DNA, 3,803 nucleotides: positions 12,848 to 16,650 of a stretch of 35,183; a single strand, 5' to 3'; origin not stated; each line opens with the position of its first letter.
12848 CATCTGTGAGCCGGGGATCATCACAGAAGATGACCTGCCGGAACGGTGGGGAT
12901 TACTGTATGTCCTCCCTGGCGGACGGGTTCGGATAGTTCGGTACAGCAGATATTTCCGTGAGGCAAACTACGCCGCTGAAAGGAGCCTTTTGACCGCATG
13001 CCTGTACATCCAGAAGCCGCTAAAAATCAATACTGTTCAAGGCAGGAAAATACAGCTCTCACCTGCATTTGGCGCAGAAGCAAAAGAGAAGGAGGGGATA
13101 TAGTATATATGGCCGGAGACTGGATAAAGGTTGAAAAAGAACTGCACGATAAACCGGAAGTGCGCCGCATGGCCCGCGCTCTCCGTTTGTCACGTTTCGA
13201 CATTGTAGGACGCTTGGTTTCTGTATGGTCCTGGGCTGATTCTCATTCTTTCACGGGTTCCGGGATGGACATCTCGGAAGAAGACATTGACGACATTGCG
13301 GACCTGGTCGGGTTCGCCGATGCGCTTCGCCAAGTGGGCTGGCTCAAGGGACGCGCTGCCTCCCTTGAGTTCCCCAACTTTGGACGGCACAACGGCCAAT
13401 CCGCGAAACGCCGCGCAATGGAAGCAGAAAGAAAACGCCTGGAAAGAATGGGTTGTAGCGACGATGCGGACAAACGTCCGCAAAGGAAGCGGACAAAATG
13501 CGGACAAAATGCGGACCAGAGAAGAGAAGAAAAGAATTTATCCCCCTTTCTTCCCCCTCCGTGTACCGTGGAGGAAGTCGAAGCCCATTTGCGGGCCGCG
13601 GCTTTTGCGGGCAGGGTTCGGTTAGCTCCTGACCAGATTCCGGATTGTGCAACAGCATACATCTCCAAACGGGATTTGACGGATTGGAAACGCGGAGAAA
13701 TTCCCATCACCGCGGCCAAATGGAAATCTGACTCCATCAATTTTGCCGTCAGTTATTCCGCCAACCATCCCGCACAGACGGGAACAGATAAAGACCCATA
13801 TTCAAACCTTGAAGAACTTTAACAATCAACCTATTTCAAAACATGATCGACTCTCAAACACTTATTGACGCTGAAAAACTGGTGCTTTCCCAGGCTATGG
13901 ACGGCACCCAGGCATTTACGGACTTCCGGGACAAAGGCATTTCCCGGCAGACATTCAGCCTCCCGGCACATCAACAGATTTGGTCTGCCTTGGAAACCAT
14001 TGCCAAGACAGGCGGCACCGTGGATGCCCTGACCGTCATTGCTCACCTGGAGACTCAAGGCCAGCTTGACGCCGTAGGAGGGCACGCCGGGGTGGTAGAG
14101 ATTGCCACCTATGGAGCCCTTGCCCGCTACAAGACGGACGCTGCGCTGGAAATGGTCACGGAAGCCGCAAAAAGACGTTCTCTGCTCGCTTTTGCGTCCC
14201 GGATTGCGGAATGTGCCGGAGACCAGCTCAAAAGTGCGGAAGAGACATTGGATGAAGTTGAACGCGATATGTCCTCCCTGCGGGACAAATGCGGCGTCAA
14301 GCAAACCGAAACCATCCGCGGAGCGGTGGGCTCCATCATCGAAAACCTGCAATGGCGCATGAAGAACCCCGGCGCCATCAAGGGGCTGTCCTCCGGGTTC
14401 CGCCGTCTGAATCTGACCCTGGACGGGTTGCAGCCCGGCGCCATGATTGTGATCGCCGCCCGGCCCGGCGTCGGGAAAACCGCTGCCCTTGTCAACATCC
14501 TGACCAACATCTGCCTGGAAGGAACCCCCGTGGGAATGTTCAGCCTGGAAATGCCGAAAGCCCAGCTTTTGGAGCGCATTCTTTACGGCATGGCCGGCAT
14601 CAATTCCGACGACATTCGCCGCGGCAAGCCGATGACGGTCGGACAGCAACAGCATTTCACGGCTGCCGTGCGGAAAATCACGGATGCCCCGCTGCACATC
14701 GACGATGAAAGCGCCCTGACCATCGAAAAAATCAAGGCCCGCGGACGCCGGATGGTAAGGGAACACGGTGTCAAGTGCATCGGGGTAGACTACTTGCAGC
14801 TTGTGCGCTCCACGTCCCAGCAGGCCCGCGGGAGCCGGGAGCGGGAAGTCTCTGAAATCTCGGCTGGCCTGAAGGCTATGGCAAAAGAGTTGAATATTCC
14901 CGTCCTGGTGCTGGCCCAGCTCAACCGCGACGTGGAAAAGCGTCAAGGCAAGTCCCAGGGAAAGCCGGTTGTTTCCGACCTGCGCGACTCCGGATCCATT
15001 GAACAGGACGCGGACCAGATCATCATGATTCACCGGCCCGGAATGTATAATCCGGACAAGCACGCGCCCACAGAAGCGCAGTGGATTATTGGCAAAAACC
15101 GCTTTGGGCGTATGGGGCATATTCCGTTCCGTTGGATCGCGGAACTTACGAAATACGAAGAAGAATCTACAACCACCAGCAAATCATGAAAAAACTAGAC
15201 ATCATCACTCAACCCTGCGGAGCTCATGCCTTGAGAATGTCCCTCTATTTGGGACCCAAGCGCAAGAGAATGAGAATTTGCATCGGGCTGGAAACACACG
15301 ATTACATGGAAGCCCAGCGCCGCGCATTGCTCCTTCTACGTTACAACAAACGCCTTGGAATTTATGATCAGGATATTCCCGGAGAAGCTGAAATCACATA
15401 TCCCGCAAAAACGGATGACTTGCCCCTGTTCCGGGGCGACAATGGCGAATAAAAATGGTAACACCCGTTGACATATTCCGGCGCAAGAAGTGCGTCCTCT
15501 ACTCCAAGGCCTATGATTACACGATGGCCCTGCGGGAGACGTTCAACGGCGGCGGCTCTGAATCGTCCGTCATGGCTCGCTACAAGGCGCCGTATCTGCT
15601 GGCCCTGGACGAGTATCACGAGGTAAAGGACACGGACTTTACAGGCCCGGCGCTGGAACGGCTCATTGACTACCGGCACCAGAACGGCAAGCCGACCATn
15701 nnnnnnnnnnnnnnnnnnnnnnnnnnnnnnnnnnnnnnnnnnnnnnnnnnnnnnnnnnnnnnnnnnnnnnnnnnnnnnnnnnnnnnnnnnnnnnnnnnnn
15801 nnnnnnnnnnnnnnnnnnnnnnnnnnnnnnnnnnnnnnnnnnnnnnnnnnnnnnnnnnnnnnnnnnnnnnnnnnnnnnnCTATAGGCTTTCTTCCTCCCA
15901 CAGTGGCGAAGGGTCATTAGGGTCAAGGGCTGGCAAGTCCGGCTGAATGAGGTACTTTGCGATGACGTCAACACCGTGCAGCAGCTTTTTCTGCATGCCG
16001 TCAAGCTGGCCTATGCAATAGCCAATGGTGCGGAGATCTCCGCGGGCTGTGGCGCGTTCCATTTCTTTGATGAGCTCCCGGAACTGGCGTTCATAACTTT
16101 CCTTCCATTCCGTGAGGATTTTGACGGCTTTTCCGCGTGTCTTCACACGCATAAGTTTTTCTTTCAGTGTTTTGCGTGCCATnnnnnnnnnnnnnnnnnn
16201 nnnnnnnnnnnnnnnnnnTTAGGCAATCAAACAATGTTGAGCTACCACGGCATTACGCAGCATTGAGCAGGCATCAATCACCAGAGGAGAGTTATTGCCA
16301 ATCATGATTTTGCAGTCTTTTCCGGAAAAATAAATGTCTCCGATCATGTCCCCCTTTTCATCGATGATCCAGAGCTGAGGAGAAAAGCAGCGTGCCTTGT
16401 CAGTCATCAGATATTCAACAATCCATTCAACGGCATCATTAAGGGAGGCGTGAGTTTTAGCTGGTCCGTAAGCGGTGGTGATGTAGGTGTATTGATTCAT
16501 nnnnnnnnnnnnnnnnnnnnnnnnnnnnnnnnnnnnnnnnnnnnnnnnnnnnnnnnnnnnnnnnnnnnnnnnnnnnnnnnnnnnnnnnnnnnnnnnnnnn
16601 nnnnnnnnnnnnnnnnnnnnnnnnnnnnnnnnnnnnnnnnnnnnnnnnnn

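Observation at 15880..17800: Leftward accessory block of four unknown genes driven by a duplicated promoter/leader carrying a 17-bp palindrome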

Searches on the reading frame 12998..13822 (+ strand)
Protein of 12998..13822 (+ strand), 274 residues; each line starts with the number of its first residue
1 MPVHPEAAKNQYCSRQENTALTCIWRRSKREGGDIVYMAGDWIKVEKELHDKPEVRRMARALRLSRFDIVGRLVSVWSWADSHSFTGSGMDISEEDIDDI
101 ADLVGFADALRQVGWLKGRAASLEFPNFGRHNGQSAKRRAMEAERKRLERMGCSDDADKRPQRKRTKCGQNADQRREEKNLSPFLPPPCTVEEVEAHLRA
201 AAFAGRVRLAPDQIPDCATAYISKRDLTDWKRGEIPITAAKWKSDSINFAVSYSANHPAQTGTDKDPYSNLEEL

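Call 47: search_protein_families(library=phrogs, proteins=[window:12998-13822:+], max_evalue=0.001)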
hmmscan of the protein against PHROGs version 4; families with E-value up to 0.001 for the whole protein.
window:12998-13822:+ (274 aa): 2 families
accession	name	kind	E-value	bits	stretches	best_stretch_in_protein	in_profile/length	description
phrog_2509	-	DNA, RNA and nucleotide metabolism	3.8e-46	158.9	1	38-184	1-147/277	replication initiation protein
phrog_9474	-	DNA, RNA and nucleotide metabolism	1.6e-32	114.2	1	40-176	1-150/288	replication initiation protein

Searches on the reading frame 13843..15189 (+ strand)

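Call 7: search_protein_families(library=pfam, proteins=[window:13843-15189:+], max_evalue=1)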
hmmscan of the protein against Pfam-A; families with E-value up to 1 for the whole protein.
window:13843-15189:+ (448 aa): 8 families
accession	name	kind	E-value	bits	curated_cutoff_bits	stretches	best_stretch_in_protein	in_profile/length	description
PF03796.21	DnaB_C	-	5.1e-83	278.8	27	1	181-439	1-254/255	DnaB-like helicase C terminal domain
PF00772.26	DnaB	-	2e-13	50.7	23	1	7-95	5-92/103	DnaB-like helicase N terminal domain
PF13481.12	AAA_25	-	8.9e-08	32.4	27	1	182-361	15-191/195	AAA domain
PF06745.19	ATPase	-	0.0001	22.2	26.6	1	193-333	13-142/231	KaiC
PF20307.4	divDNAB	-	0.0012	18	26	1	128-229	5-107/356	Divergent DnaB-like ATPase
PF19702.4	DUF6200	-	0.12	12.5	26.9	1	375-398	46-69/76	Family of unknown function (DUF6200)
PF10609.15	ParA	-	0.14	12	27.1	0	300-384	155-233/246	NUBPL iron-transfer P-loop NTPase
PF24430.1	DUF7553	-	0.58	11.1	27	1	94-165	9-79/85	Family of unknown function (DUF7553)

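Call 8: search_protein_families(library=phrogs, proteins=[window:13843-15189:+], max_evalue=1)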
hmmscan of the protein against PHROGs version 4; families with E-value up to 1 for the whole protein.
window:13843-15189:+ (448 aa): 13 families
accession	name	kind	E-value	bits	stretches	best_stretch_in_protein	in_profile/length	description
phrog_19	-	DNA, RNA and nucleotide metabolism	2.7e-88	298.4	1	8-431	161-571/621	DnaB-like replicative helicase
phrog_11530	-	unknown function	1.4e-41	143.3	1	280-431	2-148/184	-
phrog_239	-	DNA, RNA and nucleotide metabolism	5.8e-39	135.7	1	178-444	338-602/801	DNA primase/helicase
phrog_243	-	DNA, RNA and nucleotide metabolism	1.3e-38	133.6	1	173-436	11-263/273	DnaB-like replicative helicase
phrog_23150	-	unknown function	3.7e-09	37.5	1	36-216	38-211/217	-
phrog_5482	-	unknown function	2.3e-06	27.6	1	176-403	24-253/341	-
phrog_19347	-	unknown function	0.00013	23.2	1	380-402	1-23/79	-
phrog_23964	-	unknown function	0.0049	17.9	1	252-304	30-80/84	-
phrog_23027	-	unknown function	0.023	14.4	1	278-356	498-573/602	-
phrog_3213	-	DNA, RNA and nucleotide metabolism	0.11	12.2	1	129-230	152-254/509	DnaB-like replicative helicase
phrog_26214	-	unknown function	0.15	11.6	1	194-229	50-85/420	-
phrog_24256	-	unknown function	0.18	12.8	1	88-155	17-85/118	-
phrog_20505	-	unknown function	0.2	12.9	1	92-156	19-81/95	-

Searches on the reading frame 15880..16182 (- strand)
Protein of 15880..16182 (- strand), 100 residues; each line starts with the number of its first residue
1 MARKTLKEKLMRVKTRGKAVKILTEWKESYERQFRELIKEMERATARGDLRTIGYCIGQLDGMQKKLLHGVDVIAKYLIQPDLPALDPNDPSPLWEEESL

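Call 7: search_protein_families(library=pfam, proteins=[window:15880-16182:-], max_evalue=1)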
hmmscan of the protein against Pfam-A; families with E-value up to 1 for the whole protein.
window:15880-16182:- (100 aa): 0 families

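Call 8: search_protein_families(library=phrogs, proteins=[window:15880-16182:-], max_evalue=1)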
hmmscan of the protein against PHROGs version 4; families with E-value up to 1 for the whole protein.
window:15880-16182:- (100 aa): 3 families
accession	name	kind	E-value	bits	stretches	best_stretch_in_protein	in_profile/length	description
phrog_35967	-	unknown function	0.14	13.7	1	16-46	2-33/67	-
phrog_8735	-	unknown function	0.21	11.5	1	3-68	86-150/275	-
phrog_16420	-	unknown function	0.29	11.7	1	9-74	15-80/179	-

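Call 10: search_protein_families(library=ncbifam, proteins=[window:15880-16182:-], max_evalue=1)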
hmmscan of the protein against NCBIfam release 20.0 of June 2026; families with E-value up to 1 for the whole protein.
window:15880-16182:- (100 aa): 1 family
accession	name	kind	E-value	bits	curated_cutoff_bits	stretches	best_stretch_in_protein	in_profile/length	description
NF033544.1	transpos_IS1249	exception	0.14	11.3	300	1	5-51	195-240/382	IS1249 family transposase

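Call 11: search_protein_families(library=padloc, proteins=[window:15880-16182:-], max_evalue=1)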
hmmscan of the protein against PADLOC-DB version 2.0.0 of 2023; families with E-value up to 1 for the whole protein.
window:15880-16182:- (100 aa): 0 families

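Call 75: find_homologous_proteins(query=window:15880-16182:-)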
Query window:15880-16182:- (100 aa): 18 proteins with E <= 0.001 among 25 candidates.
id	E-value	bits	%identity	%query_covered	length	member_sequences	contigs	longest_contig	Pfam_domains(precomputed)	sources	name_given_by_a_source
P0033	6.2e-57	207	97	99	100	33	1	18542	-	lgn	-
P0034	8.5e-56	204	92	100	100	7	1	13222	-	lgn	-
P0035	9.6e-49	181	83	98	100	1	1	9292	-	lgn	-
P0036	2.1e-47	177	85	98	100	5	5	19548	-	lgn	-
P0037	3.0e-47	176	80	99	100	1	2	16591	-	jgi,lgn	jgi:hypothetical protein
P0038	9.8e-47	175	79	98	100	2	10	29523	-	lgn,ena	-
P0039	6.5e-46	172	81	98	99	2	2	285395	-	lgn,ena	-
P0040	2.4e-45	170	78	98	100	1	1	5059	-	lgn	-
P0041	2.3e-43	164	76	98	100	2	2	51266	-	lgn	-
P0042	7.7e-43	162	76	98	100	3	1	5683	-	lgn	-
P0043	8.9e-43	162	84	88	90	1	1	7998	-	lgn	-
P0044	3.9e-42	160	81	88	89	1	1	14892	-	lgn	-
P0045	2.8e-41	157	80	88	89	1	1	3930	-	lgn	-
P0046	7.2e-38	146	77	88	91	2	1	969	-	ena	-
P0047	3.9e-32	128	65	98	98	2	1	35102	-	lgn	-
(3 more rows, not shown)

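Call 76: find_encoding_contigs(protein=P0039, flank=4000, max_places=2)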
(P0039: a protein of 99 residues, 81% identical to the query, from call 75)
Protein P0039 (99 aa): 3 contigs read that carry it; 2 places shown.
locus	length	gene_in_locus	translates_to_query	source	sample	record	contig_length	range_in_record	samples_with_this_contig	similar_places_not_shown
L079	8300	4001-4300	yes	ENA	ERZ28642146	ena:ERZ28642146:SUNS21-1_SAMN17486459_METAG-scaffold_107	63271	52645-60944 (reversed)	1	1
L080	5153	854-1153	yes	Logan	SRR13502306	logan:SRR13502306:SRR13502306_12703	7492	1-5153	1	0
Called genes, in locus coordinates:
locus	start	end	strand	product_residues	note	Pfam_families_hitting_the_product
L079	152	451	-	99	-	-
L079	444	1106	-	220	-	-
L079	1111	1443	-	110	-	-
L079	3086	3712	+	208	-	-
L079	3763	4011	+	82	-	-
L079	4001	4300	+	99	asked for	-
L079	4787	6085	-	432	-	PF13102:Phage_int_SAM_5, PF00589:Phage_integrase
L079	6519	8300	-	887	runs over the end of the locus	PF05140:ResB, PF01578:Cytochrom_C_asm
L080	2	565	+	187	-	?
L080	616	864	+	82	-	-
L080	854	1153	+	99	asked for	-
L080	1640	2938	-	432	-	PF13102:Phage_int_SAM_5, PF00589:Phage_integrase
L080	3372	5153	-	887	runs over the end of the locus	PF05140:ResB, PF01578:Cytochrom_C_asm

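Call 77: find_encoding_contigs(protein=P0038, flank=4000, max_places=3)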
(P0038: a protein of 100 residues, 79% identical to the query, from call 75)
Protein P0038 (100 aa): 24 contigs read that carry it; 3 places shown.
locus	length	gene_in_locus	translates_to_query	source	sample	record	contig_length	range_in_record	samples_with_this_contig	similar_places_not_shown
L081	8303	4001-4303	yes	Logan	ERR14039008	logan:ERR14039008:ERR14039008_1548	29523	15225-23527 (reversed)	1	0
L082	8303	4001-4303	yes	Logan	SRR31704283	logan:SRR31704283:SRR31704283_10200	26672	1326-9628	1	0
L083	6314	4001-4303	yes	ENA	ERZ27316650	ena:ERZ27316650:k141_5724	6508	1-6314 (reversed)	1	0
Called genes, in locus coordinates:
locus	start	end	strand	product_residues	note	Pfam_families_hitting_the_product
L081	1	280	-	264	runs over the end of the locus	-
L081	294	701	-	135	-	-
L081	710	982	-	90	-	-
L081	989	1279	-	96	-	-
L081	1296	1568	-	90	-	-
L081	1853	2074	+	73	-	-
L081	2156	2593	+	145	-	-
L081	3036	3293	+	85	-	-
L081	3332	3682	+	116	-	-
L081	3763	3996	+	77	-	-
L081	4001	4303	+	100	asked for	-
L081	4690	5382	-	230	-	PF13539:Peptidase_M15_4 (weak)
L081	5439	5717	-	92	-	-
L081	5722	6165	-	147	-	-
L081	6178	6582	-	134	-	-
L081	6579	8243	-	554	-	-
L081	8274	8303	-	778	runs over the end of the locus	-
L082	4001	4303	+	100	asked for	-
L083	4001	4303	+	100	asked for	-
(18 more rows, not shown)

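Call 78: find_encoding_contigs(protein=P0041, flank=4000, max_places=2)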
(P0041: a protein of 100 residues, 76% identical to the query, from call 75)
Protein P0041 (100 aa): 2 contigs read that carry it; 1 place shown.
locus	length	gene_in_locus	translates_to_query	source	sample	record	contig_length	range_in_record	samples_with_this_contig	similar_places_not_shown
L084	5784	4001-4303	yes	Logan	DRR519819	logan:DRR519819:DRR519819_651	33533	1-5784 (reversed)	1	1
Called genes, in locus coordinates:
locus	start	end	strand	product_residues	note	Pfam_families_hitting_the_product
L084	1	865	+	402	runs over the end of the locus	-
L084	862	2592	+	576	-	-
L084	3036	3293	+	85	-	-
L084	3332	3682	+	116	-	-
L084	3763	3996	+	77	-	-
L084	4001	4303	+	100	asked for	-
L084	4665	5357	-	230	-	PF01471:PG_binding_1 (faint), PF13539:Peptidase_M15_4 (weak)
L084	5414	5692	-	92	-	-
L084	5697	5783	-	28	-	?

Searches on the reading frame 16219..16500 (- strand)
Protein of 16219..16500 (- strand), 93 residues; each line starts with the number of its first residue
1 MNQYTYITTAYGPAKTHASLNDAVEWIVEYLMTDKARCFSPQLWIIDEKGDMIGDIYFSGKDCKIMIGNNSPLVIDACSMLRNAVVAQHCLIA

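Call 7: search_protein_families(library=pfam, proteins=[window:16219-16500:-], max_evalue=1)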
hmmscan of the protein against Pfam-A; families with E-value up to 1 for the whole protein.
window:16219-16500:- (93 aa): 0 families

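Call 8: search_protein_families(library=phrogs, proteins=[window:16219-16500:-], max_evalue=1)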
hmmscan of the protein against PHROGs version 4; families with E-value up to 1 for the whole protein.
window:16219-16500:- (93 aa): 0 families

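Call 10: search_protein_families(library=ncbifam, proteins=[window:16219-16500:-], max_evalue=1)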
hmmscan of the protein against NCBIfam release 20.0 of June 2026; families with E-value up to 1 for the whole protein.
window:16219-16500:- (93 aa): 0 families

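Call 11: search_protein_families(library=padloc, proteins=[window:16219-16500:-], max_evalue=1)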
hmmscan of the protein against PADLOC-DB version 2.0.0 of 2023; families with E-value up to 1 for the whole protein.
window:16219-16500:- (93 aa): 0 families

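Call 22: find_homologous_proteins(query=window:16219-16500:-)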
Query window:16219-16500:- (93 aa): 12 proteins with E <= 0.001 among 12 candidates.
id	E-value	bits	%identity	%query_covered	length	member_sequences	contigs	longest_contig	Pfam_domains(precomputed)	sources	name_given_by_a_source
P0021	3.9e-57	208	99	100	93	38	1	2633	-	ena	-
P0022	3.0e-53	195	94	100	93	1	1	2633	-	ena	-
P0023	6.9e-48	178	89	100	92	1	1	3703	-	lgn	-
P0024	2.2e-46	173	81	100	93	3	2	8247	-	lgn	-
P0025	7.1e-45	168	80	100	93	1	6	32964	-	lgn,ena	-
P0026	6.7e-28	114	96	57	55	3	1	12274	-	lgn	-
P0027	1.8e-17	81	80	54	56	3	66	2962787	-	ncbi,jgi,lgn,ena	jgi:hypothetical protein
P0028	2.2e-17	80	80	54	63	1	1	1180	-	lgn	-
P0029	2.2e-17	80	82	53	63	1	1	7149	-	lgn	-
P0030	2.3e-17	80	80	54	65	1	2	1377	-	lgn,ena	-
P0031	2.8e-17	80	78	54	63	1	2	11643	-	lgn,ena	-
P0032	1.0e-15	75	76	54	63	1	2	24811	-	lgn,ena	-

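Call 50: predict_structure(alignment_id=A4)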
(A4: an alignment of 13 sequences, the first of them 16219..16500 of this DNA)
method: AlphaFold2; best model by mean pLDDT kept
length: 93 residues; sequences in the alignment: 13
mean_pLDDT: 82.9   pTM: 0.74
mean pLDDT of the five models: 82.9, 82.2, 80.9, 79.4, 56.3
residues with pLDDT >= 90: 22; 70-90: 60; 50-70: 10; < 50: 1
segments of 3 or more residues with pLDDT < 50: none
pLDDT, mean of each block of 10 residues (from residue 1): 85 90 90 81 90 83 73 85 78 53
secondary structure, 60 per line:
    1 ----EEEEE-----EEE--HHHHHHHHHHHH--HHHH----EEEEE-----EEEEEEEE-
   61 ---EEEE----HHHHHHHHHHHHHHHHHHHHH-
elements in order: E5-9 E15-17 H20-31 H34-37 E42-46 E52-59 E64-67 H72-92
